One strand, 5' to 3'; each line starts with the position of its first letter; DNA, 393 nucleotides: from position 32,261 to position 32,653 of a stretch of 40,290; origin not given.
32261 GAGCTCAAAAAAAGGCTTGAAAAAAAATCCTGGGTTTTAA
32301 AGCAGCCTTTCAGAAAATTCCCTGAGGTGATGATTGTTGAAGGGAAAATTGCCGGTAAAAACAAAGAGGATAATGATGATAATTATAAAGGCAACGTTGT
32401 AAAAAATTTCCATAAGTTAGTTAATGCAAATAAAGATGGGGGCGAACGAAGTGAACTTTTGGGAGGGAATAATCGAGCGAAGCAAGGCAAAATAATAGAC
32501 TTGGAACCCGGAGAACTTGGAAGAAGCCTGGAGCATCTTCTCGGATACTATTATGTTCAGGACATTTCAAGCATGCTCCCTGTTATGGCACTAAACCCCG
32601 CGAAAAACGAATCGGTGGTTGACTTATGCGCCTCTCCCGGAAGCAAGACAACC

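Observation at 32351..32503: Third in-frame repeat-like insertion, in the Nop2/Sun RNA m5C methyltransferase, in the sense orientation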

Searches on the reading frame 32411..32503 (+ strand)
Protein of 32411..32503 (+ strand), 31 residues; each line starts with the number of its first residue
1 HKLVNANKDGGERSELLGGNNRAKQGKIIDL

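Call 51: search_protein_representatives(protein=window:32411-32503:+)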
Query: 31 residues. Proteins with E-value up to 0.001 (for the whole library): 0; up to 1e-10: 0; up to 1e-30: 0. The best 0 are listed.
